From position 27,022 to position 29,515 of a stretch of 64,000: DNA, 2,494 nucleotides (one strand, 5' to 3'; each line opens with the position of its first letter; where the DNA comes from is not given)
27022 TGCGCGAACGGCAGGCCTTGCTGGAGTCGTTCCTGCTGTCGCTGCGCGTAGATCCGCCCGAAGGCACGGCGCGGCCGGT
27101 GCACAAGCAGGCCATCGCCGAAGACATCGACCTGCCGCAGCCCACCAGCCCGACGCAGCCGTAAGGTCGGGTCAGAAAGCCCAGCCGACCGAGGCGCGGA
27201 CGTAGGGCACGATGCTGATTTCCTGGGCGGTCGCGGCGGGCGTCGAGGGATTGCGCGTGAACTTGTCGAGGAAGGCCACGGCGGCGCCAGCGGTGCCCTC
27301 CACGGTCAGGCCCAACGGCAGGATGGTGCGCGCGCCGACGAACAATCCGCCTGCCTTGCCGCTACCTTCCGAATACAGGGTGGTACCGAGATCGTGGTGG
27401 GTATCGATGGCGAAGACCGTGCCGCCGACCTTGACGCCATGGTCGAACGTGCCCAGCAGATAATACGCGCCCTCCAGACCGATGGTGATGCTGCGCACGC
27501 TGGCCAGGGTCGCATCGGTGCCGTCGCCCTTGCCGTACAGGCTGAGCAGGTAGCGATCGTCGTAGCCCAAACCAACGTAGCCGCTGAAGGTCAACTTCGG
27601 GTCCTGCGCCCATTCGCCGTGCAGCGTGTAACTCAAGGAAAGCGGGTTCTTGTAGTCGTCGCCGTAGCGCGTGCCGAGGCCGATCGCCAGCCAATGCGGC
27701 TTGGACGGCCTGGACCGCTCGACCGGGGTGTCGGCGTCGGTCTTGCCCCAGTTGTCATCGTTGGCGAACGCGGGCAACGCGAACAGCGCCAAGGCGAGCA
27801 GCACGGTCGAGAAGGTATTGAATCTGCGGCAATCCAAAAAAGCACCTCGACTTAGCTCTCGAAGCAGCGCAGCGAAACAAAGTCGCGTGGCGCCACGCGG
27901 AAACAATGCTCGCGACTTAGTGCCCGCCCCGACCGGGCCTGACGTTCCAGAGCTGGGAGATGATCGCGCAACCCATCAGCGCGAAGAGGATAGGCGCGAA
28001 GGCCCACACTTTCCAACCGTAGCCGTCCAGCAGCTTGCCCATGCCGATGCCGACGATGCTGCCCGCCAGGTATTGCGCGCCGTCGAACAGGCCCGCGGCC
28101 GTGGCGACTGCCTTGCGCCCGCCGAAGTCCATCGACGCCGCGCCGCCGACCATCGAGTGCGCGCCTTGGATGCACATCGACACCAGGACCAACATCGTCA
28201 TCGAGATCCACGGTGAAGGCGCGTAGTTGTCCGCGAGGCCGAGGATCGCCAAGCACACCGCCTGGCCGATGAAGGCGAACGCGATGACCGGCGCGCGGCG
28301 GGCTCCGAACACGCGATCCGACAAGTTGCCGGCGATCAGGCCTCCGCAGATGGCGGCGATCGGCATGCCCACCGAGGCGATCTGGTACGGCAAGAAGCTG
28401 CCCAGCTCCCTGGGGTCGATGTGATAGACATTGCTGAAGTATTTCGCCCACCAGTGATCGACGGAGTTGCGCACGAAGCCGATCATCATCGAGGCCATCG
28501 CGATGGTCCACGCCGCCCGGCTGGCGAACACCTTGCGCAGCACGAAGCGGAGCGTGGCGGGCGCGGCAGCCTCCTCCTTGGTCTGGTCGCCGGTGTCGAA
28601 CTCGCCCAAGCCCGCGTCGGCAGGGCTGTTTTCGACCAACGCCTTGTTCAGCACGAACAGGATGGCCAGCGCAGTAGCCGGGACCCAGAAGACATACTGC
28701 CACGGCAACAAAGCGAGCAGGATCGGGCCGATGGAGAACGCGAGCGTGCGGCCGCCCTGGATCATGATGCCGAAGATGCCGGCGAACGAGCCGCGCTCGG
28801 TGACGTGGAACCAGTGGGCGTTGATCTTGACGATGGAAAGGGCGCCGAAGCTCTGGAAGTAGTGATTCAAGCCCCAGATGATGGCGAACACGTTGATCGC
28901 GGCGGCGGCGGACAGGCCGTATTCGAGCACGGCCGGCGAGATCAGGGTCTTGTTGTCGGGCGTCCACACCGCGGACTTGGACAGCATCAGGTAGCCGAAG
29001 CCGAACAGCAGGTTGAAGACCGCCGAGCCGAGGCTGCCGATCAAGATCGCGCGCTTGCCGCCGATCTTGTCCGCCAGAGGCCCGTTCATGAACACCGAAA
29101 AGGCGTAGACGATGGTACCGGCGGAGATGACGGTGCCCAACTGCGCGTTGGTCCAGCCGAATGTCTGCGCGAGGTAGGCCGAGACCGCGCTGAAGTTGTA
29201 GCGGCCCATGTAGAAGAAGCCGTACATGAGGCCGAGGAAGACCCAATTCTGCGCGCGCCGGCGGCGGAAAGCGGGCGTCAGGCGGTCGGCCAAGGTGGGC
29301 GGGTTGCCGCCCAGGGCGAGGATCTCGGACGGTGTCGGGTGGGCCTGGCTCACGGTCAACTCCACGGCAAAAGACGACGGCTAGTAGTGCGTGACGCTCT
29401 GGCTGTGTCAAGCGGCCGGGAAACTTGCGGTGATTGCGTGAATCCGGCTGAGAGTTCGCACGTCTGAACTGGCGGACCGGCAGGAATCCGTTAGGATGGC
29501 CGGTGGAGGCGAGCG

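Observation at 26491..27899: Identical 34-bp palindrome-containing element upstream of two convergent envelope genes, in mirrored orientation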

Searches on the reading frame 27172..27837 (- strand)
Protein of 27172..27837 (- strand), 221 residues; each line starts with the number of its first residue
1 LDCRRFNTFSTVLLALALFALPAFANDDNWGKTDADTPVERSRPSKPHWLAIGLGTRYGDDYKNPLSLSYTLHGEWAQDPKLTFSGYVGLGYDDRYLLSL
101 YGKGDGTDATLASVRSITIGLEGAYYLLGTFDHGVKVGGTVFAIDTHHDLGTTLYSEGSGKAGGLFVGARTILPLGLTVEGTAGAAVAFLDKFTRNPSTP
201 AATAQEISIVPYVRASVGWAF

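Call 9: search_protein_families(library=pfam, proteins=[window:27172-27837:-], max_evalue=0.01)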
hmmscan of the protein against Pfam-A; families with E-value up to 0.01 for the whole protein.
window:27172-27837:- (221 aa): 0 families

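Call 29: find_homologous_proteins(query=window:27172-27837:-)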
Query window:27172-27837:- (221 aa): 3 proteins with E <= 0.001 among 1482 candidates.
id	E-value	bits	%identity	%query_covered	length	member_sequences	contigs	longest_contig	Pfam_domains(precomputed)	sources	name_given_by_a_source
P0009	8.2e-145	498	100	100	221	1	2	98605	-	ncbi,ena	-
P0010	6.2e-46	175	47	96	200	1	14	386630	-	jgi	jgi:hypothetical protein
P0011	1.3e-41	160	46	92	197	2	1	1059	-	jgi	jgi:hypothetical protein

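Call 30: find_encoding_contigs(protein=P0010, flank=10000, max_places=6)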
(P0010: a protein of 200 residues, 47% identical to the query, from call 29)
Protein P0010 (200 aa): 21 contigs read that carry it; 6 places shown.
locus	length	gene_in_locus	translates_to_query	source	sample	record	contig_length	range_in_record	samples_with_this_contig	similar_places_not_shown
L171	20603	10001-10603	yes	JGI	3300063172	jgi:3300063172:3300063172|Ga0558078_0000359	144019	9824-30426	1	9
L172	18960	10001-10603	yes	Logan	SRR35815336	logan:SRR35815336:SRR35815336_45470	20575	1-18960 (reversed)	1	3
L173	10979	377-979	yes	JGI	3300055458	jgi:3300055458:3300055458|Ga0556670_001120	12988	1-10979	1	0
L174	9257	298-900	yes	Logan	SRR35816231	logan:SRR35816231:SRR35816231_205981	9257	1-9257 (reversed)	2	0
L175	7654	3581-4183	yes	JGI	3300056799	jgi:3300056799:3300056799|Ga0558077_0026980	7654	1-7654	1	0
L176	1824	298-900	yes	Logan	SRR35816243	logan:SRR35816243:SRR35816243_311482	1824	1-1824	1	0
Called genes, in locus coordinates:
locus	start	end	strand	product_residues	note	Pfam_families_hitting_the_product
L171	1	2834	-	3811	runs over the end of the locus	PF07719:TPR_2 (faint), PF13431:TPR_17 (faint), PF13181:TPR_8 (faint), PF00515:TPR_1 (faint), PF13414:TPR_11 (faint), PF25064:ARM_TT21_5th (faint), PF14559:TPR_19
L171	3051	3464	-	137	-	PF01050:MannoseP_isomer, PF07385:Lyx_isomer (faint), PF07883:Cupin_2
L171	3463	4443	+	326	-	PF01244:Peptidase_M19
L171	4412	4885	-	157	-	PF06445:GyrI-like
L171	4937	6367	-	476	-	PF00270:DEAD, PF04851:ResIII, PF00271:Helicase_C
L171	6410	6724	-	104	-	-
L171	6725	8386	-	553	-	-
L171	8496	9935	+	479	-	PF07690:MFS_1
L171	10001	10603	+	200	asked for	-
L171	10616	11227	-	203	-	-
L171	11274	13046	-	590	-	PF03460:NIR_SIR_ferr, PF01077:NIR_SIR, PF03460:NIR_SIR_ferr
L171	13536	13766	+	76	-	-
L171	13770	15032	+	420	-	PF07075:NamZ_N, PF20732:NamZ_C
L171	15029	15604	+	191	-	PF01467:CTP_transf_like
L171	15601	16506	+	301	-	PF01210:NAD_Gly3P_dh_N (weak), PF10728:DUF2520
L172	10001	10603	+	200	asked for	-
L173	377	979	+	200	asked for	-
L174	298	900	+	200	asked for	-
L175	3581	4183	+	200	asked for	-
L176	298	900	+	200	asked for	-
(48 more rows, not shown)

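Call 60: search_protein_families(library=ncbifam, proteins=[window:27172-27837:-], max_evalue=0.01)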
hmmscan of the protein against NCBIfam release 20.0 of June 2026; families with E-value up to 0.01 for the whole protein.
window:27172-27837:- (221 aa): 1 family
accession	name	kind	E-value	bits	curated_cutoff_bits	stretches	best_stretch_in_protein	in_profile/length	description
NF047414.1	BRANT_His_rich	hypoth_equivalog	0.0012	19.8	44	1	7-48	3-41/62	His-rich protein BRANT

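Call 67: predict_structure(alignment_id=A2)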
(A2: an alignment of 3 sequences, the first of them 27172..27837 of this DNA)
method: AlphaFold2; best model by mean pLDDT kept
length: 221 residues; sequences in the alignment: 3
mean_pLDDT: 62.9   pTM: 0.56
mean pLDDT of the five models: 62.9, 62.2, 60.9, 46.6, 44.9
residues with pLDDT >= 90: 0; 70-90: 93; 50-70: 66; < 50: 62
segments of 3 or more residues with pLDDT < 50: 1-12, 16-46, 104-110, 194-202
pLDDT, mean of each block of 10 residues (from residue 1): 40 48 35 38 51 75 59 70 64 60 46 67 77 80 72 61 85 79 81 51 65 77 69
secondary structure, 60 per line:
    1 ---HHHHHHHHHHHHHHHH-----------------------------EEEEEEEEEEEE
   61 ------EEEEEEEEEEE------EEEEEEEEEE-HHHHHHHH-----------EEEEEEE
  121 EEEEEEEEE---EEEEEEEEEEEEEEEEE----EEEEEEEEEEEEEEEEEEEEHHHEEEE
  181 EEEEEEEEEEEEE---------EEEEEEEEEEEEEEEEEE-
elements in order: H4-19 E49-60 E67-77 E84-93 H95-102 E114-129 E133-149 E154-173 E177-193 E203-220
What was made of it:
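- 27172..27837 (-): Small outer-membrane beta-barrel gene, 221 aa. It has a TTG start, a signal peptide, a C-terminal ...GWAF, and 8 predicted strands. The model has pLDDT 63 with 8 strands (call 67).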

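Call 72: fold_search(model_id=the predicted structure, library=pdb)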
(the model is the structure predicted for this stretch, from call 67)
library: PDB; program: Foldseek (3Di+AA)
matches with E <= 10: 728; with E <= 0.001: 1
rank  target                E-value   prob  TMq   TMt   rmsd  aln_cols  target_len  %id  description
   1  1p4t                  1.7e-04  1.00  0.39  0.51   7.1       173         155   12  Crystal structure of Neisserial surface protein A (NspA) (released 2003-07-22)
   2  2f1t_A                2.4e-03  0.97  0.31  0.35   8.6       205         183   14  Outer membrane protein OmpW (released 2006-01-24)
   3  1k24                  2.4e-03  0.90  0.26  0.23  20.0       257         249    7  Crystal Structure of the OpcA Outer Membrane Adhesin/Invasin from Neisseria meningitidis (released 2002-03-27)
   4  8qxp                  3.1e-03  0.99  0.36  0.42   8.0       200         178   10  Crystal structure of the outer membrane porin OmpW from Klebsiella pneumoniae (released 2024-01-24)
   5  2f1v_A                3.1e-03  0.97  0.31  0.36   8.6       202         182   15  Outer membrane protein OmpW (released 2006-01-24)
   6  9fzc_A                3.4e-03  0.99  0.32  0.38   8.5       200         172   12  Structure of OmpA-short in complex with nanobody Nb01 (released 2024-07-17)
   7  3dzm_C                3.8e-03  0.95  0.29  0.31   9.7       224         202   11  Crystal structure of a major outer membrane protein from Thermus thermophilus HB27 (released 2008-12-23)
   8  3dzm_B                5.5e-03  0.98  0.35  0.37   9.3       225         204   12  Crystal structure of a major outer membrane protein from Thermus thermophilus HB27 (released 2008-12-23)
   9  3qq2_A                6.8e-03  0.72  0.25  0.24  10.7       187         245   14  Crystal Structure of the Beta Domain of the Bordetella Autotransporter Brka (released 2011-04-13)
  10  4kr8_C                8.8e-03  0.09  0.11  0.08  22.4       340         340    6  Salmonella typhi OmpF complex with Daunomycin (released 2014-05-28)
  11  1bxw                  9.3e-03  0.98  0.37  0.44   8.3       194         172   13  OUTER MEMBRANE PROTEIN A (OMPA) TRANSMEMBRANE DOMAIN (released 1998-10-14)
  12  2x56                  1.1e-02  0.57  0.24  0.22  14.6       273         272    9  Yersinia Pestis Plasminogen Activator Pla (Native) (released 2010-07-28)
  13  2wvp                  1.2e-02  0.12  0.13  0.12  23.1       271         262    8  Synthetically modified OmpG (released 2010-07-14)
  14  3dzm_A                1.3e-02  0.92  0.32  0.34   9.7       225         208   11  Crystal structure of a major outer membrane protein from Thermus thermophilus HB27 (released 2008-12-23)
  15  2qom_A                1.4e-02  0.60  0.24  0.21  10.2       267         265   11  The crystal structure of the E.coli EspP autotransporter Beta-domain. (released 2007-11-13)
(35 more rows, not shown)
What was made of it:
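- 27172..27837 (-): Foldseek hits NspA, OmpW and OmpA (call 72); this is low confidence.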

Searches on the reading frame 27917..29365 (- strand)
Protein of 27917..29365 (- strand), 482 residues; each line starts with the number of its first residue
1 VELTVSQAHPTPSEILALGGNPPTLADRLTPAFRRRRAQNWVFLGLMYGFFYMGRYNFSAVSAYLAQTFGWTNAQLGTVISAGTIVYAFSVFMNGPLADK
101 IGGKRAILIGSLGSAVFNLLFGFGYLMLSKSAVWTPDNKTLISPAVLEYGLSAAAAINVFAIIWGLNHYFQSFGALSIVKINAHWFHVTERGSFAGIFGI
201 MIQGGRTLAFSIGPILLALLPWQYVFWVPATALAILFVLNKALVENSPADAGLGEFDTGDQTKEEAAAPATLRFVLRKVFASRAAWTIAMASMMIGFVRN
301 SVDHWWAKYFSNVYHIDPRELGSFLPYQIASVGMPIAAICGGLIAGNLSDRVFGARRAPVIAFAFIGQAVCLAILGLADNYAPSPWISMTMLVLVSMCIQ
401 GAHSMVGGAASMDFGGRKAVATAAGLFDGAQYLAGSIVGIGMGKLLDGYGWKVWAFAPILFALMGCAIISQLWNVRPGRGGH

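Call 9: search_protein_families(library=pfam, proteins=[window:27917-29365:-], max_evalue=0.01)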
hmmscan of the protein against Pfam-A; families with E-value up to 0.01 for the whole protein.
window:27917-29365:- (482 aa): 1 family
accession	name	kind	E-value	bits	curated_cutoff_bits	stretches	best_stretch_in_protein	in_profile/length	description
PF07690.21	MFS_1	-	1.1e-38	133.4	33.4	2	45-437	2-345/347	Major Facilitator Superfamily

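Call 60: search_protein_families(library=ncbifam, proteins=[window:27917-29353:-], max_evalue=0.01)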
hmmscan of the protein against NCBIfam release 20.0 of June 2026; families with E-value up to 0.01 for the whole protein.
window:27917-29353:- (478 aa): 14 families
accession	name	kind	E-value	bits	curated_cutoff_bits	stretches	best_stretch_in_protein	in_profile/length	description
TIGR00881.1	2A0104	subfamily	1.7e-44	152.4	407.75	1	43-449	3-377/379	phosphoglycerate transporter protein PgtP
TIGR00712.1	glpT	equivalog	6.6e-33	114.4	632.55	2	149-449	116-415/440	glycerol-3-phosphate transporter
NF008433.0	PRK11273.1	equivalog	1.8e-29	103.2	748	2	148-449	115-415/452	glycerol-3-phosphate transporter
NF008661.1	PRK11663.1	subfamily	1.7e-23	83.4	564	2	145-450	112-412/439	MFS transporter family glucose-6-phosphate receptor UhpC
NF047787.1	PhglyTportPgtP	equivalog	7.1e-22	77.8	750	2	137-466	101-433/451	phosphoglycerate transporter PgtP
NF007107.1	PRK09556.1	equivalog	7.9e-15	54.8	497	2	150-444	120-413/469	hexose-6-phosphate:phosphate antiporter UhpT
TIGR00893.1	2A0114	subfamily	1.4e-13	50.6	395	2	174-452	103-382/399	D-galactonate transporter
TIGR00895.1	2A0115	subfamily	1.1e-06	27.8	418.55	1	56-119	38-101/398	aromatic acid/H+ symport family MFS transporter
TIGR00894.1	2A0114euk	subfamily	3.7e-06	25.7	626.45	1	172-411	150-390/465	Na(+)-dependent inorganic phosphate cotransporter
NF007077.0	PRK09528.1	subfamily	4.7e-05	22.1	429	1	33-107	10-84/421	galactoside permease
TIGR00886.1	2A0108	subfamily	0.00017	20.8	311.7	0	51-119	17-86/368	NarK family nitrate/nitrite MFS transporter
NF049980.1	SfMCT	equivalog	0.0011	17.7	320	0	40-443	7-363/378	L-lactate MFS transporter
TIGR00890.1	2A0111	subfamily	0.0016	17.5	374.85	0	42-108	10-76/377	oxalate/formate antiport family MFS transporter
NF053517.1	HbztTptrPcaK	equivalog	0.0021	17.1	770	1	57-116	41-100/437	4-hydroxybenzoate transporter PcaK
